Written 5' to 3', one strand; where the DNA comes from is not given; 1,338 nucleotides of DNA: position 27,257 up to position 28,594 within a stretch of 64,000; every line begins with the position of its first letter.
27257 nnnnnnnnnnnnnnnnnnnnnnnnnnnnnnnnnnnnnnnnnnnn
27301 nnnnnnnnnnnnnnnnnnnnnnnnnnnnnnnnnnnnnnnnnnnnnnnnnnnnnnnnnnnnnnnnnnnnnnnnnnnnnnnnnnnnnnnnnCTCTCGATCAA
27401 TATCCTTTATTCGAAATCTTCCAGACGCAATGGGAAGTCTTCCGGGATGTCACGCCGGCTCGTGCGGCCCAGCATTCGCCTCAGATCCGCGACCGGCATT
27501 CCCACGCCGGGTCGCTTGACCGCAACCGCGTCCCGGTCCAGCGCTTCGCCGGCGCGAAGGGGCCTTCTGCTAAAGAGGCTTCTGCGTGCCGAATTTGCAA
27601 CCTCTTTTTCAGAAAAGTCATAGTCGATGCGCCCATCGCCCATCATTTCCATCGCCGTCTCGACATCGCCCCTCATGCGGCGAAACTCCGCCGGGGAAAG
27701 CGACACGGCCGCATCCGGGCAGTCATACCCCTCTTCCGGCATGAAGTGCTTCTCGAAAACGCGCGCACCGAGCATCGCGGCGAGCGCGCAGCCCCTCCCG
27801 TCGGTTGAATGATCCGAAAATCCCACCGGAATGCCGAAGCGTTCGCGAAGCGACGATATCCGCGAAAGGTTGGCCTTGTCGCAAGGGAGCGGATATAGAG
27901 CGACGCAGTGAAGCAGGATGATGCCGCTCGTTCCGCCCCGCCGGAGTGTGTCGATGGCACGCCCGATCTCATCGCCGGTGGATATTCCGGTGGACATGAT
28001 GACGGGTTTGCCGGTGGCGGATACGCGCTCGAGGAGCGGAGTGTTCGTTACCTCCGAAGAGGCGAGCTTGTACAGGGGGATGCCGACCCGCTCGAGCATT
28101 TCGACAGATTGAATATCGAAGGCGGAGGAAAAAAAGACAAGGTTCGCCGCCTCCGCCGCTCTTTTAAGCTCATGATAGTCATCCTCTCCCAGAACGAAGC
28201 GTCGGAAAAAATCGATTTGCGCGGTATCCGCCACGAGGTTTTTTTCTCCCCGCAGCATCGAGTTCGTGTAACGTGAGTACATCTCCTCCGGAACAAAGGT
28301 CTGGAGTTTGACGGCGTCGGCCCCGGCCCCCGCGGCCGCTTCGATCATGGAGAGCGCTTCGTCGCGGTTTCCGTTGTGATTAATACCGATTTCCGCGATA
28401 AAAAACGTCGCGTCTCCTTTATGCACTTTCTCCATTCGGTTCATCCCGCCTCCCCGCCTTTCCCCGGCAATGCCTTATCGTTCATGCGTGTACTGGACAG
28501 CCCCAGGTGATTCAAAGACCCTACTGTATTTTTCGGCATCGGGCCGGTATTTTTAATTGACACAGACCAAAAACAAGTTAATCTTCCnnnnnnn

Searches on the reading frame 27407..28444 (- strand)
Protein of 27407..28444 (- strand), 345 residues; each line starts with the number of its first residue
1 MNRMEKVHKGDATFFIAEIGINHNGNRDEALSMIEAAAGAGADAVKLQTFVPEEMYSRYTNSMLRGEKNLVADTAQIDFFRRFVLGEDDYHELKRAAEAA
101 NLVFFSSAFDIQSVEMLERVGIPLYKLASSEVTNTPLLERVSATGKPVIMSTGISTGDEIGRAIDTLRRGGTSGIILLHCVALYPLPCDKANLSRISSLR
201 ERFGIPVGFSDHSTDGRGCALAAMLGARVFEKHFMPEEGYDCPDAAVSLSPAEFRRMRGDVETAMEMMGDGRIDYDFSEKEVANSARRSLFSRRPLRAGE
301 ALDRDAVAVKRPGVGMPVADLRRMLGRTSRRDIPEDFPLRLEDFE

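Call 9: search_protein_families(library=pfam, proteins=[window:27407-28444:-])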
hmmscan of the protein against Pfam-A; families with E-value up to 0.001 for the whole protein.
window:27407-28444:- (345 aa): 2 families
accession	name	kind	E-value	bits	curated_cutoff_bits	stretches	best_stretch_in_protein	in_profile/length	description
PF03102.20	NeuB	-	8.4e-73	245.2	22.1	1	33-271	1-239/241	NeuB family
PF08666.17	SAF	-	1.3e-07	32.5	21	1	287-345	1-63/63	SAF domain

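Call 41: find_homologous_proteins(query=window:27410-28444:-, max_evalue=1e-60)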
Query window:27410-28444:- (345 aa): 755 proteins with E <= 1e-60 among 8000 candidates; the best 120 are listed.
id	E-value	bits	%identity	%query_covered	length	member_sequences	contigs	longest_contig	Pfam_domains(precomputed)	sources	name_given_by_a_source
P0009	9.7e-223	756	100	99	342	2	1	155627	PF03102.21,PF08666.18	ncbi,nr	ncbi:MAG TPA: N-acetylneuraminate synthase family protein [Spirochaetota bacterium]|nr:N-acetylneura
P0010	2.1e-189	647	87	100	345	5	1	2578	PF03102.21,PF08666.18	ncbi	-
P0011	4.2e-184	629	82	100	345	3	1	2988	PF03102.21,PF08666.18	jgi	jgi:sialic acid synthase SpsE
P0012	2.5e-181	620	80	100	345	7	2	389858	PF03102.21,PF08666.18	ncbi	-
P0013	1.4e-178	611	81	100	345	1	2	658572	PF03102.21,PF08666.18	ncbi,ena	-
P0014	5.3e-165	567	74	100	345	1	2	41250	PF03102.21,PF08666.18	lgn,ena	-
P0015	6.5e-165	566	75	100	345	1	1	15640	PF03102.21,PF08666.18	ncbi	-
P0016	3.3e-161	554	74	100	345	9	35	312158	PF03102.21,PF08666.18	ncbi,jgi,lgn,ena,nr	ncbi:MAG TPA: N-acetylneuraminate synthase family protein [Spirochaetota bacterium]|nr:N-acetylneura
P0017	1.9e-158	545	73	100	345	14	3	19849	PF03102.21,PF08666.18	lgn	-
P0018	3.2e-129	449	62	100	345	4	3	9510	PF03102.21,PF08666.18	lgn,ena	-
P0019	1.7e-125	437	61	100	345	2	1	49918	PF03102.21,PF08666.18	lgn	-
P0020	7.6e-120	418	58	97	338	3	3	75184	PF03102.21,PF08666.18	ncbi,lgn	-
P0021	9.6e-116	405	57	100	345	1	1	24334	PF03102.21,PF08666.18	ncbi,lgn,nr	ncbi:MAG: N-acetylneuraminate synthase [Spirochaetes bacterium]|nr:MAG: N-acetylneuraminate synthase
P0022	4.6e-115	402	57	100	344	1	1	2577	PF03102.21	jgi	jgi:N,N'-diacetyllegionaminate synthase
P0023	1.0e-114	401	54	99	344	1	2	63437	PF03102.21,PF08666.18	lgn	-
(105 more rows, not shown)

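Call 42: find_encoding_contigs(protein=P0019, flank=5000, max_places=2)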
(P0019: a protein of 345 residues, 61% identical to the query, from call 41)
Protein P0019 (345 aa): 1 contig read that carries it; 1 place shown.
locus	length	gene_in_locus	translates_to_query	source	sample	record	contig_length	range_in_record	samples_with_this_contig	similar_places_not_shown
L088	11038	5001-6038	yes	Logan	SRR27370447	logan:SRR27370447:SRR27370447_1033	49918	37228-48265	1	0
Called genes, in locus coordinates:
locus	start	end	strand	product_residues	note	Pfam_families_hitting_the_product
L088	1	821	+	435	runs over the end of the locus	PF01546:Peptidase_M20, PF07687:M20_dimer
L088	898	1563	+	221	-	PF02607:B12-binding_2, PF02310:B12-binding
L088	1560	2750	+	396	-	PF01208:URO-D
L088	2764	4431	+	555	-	PF01266:DAO (faint), PF07992:Pyr_redox_2 (faint), PF13450:NAD_binding_8 (faint), PF00732:GMC_oxred_N (weak), PF05199:GMC_oxred_C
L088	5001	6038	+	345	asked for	PF03102:NeuB, PF08666:SAF (weak)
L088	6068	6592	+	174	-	-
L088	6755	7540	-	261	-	PF09339:HTH_IclR, PF01614:IclR_C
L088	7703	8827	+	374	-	PF06050:HGD-D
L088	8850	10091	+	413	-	PF06050:HGD-D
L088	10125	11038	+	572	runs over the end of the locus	PF00501:AMP-binding, PF13193:AMP-binding_C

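Call 43: find_encoding_contigs(protein=P0020, flank=5000, max_places=2)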
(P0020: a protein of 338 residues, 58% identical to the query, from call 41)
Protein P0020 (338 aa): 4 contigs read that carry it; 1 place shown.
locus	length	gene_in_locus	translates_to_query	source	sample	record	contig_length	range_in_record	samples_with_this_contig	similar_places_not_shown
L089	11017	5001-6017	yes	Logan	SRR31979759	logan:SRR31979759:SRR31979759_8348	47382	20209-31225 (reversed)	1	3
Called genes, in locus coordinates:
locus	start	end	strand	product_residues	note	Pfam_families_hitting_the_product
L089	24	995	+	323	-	PF01116:F_bP_aldolase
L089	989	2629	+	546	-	PF00512:HisKA, PF02518:HATPase_c, PF00072:Response_reg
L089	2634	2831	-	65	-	-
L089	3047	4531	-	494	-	PF00370:FGGY_N, PF02782:FGGY_C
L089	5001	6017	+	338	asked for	PF03102:NeuB, PF08666:SAF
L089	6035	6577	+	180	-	-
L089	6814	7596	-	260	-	PF09339:HTH_IclR, PF01614:IclR_C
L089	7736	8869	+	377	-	PF06050:HGD-D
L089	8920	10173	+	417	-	PF06050:HGD-D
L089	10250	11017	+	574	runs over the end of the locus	PF00501:AMP-binding, PF13193:AMP-binding_C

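Call 44: find_encoding_contigs(protein=P0018, flank=5000, max_places=2)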
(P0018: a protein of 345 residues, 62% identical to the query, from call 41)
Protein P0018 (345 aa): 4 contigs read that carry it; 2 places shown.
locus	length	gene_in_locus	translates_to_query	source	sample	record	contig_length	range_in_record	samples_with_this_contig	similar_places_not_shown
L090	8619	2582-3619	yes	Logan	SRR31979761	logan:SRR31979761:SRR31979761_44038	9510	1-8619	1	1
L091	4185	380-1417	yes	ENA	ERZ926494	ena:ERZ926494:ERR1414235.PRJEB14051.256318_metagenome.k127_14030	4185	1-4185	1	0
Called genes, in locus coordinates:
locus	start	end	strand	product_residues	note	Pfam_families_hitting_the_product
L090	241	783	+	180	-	PF01047:MarR, PF12802:MarR_2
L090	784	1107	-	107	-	-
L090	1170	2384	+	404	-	PF00724:Oxidored_FMN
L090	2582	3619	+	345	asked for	PF03102:NeuB, PF08666:SAF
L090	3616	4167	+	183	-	-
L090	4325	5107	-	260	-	PF09339:HTH_IclR, PF01614:IclR_C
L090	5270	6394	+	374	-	PF06050:HGD-D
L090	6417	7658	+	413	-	PF06050:HGD-D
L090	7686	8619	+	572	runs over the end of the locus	PF00501:AMP-binding, PF13193:AMP-binding_C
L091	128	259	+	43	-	-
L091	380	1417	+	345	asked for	PF03102:NeuB, PF08666:SAF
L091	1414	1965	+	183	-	-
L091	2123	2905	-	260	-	PF09339:HTH_IclR, PF01614:IclR_C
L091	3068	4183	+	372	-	?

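Call 46: find_encoding_contigs(protein=P0021, flank=5000, max_places=2)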
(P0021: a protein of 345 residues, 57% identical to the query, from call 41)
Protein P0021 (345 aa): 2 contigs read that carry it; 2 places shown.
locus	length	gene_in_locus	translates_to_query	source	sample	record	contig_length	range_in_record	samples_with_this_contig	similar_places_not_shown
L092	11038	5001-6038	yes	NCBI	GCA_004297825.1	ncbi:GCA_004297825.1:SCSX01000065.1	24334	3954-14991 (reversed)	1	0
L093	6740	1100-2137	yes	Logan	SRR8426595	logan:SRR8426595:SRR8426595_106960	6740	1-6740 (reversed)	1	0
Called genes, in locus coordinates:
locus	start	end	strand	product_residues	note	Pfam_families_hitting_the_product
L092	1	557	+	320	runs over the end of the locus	PF14378:PAP2_3, PF01569:PAP2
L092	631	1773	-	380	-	-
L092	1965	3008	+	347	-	PF01063:Aminotran_4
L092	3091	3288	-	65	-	-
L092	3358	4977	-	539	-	PF00370:FGGY_N, PF02782:FGGY_C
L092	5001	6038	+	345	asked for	PF03102:NeuB, PF08666:SAF (weak)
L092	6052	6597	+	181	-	-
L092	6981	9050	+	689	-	PF08448:PAS_4, PF13426:PAS_9, PF00989:PAS, PF08448:PAS_4, PF13426:PAS_9, PF08447:PAS_3 (weak), PF00512:HisKA, PF02518:HATPase_c, +1 more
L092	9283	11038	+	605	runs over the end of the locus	PF00501:AMP-binding, PF23562:AMP-binding_C_3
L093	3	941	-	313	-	?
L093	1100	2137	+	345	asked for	PF03102:NeuB, PF08666:SAF (weak)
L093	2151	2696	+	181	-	-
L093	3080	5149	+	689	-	PF08448:PAS_4, PF13426:PAS_9, PF00989:PAS, PF08448:PAS_4, PF13426:PAS_9, PF08447:PAS_3 (weak), PF00512:HisKA, PF02518:HATPase_c, +1 more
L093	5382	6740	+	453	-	?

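Call 54: search_protein_families(library=ncbifam, proteins=[window:27410-28444:-], max_evalue=1)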
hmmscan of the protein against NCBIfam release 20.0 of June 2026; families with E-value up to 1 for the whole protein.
window:27410-28444:- (345 aa): 7 families
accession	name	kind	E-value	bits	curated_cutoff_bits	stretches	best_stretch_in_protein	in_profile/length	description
TIGR03569.1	NeuB_NnaB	equivalog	8.4e-91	304.4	399.65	1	13-336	1-326/329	N-acetylneuraminate synthase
TIGR03586.1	PseI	equivalog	3.8e-80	269.5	340.25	1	13-336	2-324/327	pseudaminic acid synthase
TIGR01361.1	DAHP_synth_Bsub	equivalog_domain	1.6e-05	24.4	267.75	1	85-178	73-166/260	3-deoxy-7-phosphoheptulonate synthase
NF006421.0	PRK08673.1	subfamily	0.0011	18.3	335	1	85-179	142-236/338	3-deoxy-7-phosphoheptulonate synthase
NF009239.0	PRK12595.1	equivalog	0.0081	15.2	279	1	85-177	166-258/360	bifunctional 3-deoxy-7-phosphoheptulonate synthase/chorismate mutase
NF009933.0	PRK13396.1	subfamily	0.021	13.8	486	1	86-177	150-241/352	3-deoxy-7-phosphoheptulonate synthase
TIGR03170.1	flgA_cterm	equivalog_domain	0.056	13.4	54.65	1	286-344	12-74/137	flagellar basal body P-ring formation chaperone FlgA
